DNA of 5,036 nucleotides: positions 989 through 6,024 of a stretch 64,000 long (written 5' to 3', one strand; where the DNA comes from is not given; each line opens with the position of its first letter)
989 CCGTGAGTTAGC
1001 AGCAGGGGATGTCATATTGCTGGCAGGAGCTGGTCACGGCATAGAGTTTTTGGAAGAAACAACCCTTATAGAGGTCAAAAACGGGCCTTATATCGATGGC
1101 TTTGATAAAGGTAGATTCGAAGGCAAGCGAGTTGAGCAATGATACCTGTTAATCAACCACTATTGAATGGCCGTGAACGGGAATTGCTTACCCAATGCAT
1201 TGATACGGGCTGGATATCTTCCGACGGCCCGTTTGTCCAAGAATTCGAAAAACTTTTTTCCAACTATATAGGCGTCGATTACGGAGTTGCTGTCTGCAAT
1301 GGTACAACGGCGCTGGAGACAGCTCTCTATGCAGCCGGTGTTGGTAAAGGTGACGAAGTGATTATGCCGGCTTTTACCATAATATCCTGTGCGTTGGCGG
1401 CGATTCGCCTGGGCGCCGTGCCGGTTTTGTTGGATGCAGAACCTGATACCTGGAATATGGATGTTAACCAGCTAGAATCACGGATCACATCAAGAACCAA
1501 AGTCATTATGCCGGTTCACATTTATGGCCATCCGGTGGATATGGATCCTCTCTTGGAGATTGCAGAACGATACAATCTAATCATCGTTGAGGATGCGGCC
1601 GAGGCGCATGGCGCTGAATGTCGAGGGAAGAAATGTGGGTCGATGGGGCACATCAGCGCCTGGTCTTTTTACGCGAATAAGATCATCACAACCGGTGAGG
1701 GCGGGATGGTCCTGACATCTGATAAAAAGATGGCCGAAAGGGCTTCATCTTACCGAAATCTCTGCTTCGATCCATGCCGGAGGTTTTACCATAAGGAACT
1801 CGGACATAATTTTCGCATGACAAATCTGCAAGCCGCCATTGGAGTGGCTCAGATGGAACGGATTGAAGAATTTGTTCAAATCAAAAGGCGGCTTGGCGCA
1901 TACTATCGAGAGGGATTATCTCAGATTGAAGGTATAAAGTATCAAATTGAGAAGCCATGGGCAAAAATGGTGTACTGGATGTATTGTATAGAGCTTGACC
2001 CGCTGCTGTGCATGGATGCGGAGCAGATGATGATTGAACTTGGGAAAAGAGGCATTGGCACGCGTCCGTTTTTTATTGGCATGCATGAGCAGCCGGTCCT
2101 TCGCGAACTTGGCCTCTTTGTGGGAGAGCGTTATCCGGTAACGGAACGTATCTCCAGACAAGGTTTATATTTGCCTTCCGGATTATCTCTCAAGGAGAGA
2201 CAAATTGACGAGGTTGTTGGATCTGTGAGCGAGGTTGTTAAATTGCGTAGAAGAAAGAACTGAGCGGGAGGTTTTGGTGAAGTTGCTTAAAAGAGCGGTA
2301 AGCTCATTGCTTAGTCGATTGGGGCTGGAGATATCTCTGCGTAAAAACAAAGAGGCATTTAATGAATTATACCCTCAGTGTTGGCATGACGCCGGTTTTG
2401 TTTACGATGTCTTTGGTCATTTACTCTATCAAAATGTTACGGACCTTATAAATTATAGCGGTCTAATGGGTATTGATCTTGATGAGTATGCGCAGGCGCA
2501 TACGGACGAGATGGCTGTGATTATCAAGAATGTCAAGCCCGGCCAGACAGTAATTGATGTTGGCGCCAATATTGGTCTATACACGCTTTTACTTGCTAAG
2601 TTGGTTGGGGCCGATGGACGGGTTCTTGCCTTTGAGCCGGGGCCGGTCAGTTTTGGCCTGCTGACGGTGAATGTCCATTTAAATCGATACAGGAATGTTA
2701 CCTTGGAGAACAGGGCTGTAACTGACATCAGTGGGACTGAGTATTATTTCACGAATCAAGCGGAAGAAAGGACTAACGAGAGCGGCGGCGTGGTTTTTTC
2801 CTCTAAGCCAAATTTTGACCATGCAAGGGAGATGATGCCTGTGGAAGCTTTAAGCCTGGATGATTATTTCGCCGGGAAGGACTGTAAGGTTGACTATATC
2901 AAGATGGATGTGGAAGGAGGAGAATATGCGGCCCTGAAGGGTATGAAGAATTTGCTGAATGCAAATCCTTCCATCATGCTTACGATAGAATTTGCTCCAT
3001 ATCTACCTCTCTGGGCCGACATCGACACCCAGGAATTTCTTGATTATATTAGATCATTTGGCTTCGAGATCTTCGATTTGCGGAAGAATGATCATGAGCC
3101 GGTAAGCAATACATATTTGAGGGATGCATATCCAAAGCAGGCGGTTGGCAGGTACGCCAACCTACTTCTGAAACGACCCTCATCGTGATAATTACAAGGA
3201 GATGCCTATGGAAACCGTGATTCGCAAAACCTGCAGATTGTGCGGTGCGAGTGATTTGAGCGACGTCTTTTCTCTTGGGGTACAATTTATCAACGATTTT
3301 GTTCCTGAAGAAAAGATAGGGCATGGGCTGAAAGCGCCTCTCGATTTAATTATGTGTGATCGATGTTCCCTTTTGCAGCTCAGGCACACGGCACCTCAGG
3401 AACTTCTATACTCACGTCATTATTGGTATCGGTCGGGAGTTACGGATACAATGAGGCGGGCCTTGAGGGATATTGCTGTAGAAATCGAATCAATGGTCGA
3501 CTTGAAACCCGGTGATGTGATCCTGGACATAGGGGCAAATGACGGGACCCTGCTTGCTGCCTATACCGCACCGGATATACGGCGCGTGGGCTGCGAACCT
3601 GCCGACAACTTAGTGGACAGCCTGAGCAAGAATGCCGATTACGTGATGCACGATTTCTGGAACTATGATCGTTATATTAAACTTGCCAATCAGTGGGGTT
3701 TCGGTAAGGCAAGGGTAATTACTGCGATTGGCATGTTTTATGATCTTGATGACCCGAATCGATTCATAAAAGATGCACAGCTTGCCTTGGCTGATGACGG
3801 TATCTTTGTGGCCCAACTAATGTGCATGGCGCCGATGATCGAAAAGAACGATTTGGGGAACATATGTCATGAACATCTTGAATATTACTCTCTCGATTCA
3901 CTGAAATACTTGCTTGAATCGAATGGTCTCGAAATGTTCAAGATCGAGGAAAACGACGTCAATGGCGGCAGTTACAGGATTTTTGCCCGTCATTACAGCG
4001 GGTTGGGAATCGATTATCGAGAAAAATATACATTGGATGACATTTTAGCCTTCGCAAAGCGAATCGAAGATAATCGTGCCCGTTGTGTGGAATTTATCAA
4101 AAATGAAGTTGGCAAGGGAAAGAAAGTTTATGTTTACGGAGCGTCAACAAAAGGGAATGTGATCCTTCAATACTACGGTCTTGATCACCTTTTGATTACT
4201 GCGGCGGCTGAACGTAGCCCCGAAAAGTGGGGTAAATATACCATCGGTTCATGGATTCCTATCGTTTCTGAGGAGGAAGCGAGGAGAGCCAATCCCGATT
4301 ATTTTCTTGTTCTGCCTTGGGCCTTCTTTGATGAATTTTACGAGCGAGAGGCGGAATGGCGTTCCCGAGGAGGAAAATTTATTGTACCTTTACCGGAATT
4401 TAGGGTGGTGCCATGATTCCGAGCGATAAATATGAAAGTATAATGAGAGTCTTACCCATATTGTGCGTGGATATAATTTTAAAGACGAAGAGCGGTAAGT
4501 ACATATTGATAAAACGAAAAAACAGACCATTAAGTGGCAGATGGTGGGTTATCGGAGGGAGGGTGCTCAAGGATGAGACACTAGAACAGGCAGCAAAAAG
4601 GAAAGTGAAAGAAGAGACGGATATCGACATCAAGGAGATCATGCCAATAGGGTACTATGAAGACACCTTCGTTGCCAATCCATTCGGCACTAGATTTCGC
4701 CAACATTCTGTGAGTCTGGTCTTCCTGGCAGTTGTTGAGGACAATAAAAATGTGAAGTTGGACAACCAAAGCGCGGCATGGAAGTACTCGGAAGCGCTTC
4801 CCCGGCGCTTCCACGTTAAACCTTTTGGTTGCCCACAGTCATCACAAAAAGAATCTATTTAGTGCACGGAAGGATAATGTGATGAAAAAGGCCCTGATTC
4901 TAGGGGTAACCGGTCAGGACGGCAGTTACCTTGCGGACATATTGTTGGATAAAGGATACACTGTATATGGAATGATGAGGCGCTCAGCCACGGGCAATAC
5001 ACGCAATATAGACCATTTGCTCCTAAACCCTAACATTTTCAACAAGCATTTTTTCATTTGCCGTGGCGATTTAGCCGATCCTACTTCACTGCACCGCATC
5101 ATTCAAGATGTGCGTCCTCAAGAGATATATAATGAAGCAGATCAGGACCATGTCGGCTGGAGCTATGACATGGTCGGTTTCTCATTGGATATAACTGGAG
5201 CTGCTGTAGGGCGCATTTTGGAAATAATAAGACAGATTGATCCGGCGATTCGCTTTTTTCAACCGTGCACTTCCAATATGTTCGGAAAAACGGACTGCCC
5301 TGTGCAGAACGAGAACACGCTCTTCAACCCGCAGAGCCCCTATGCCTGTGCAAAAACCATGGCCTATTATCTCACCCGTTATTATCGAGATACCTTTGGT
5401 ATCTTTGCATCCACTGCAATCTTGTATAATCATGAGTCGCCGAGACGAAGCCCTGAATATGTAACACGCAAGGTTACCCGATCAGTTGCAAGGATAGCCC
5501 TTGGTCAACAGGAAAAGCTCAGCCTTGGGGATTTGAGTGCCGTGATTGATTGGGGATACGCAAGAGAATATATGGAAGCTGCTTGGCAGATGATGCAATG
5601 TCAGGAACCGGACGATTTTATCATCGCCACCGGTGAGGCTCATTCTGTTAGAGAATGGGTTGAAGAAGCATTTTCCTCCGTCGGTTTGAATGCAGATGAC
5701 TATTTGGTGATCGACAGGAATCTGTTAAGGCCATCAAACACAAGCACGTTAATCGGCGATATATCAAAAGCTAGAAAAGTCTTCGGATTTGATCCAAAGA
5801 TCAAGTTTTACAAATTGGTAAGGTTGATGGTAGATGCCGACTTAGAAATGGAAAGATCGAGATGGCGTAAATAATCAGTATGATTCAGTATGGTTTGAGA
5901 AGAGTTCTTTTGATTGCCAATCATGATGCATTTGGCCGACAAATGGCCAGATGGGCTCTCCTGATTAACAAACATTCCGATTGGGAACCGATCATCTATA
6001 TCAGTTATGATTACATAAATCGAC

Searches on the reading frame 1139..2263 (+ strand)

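Call 57: search_protein_families(library=pfam, proteins=[window:1139-2263:+], max_evalue=0.00001)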
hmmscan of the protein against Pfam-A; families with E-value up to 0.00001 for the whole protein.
window:1139-2263:+ (374 aa): 1 family
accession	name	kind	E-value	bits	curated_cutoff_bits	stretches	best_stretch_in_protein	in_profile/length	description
PF01041.23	DegT_DnrJ_EryC1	-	3.4e-115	385.5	19.8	1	12-363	6-359/360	DegT/DnrJ/EryC1/StrS aminotransferase family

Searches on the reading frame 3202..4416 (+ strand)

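Call 57: search_protein_families(library=pfam, proteins=[window:3202-4416:+], max_evalue=0.00001)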
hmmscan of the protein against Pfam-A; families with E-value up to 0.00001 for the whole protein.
window:3202-4416:+ (404 aa): 3 families
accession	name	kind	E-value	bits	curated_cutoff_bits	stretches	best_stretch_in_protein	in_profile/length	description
PF08484.17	Methyltransf_14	-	3.7e-36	124.8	23.5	1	278-398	40-160/160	C-methyltransferase C-terminal domain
PF13489.12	Methyltransf_23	-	2.3e-12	47.4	27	1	92-245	10-161/164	Methyltransferase domain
PF08421.16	Methyltransf_13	-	5.6e-12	46.1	31.3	1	11-70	1-62/62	Putative zinc binding domain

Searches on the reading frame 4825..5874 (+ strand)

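Call 57: search_protein_families(library=pfam, proteins=[window:4825-5874:+], max_evalue=0.00001)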
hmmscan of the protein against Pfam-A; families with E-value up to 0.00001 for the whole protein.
window:4825-5874:+ (349 aa): 2 families
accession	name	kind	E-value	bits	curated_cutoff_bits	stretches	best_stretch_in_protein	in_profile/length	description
PF16363.11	GDP_Man_Dehyd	-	1e-101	341.2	27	1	24-335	1-332/332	GDP-mannose 4,6 dehydratase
PF01370.27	Epimerase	-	4.2e-48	164.3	20.9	1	23-267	1-239/240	NAD dependent epimerase/dehydratase family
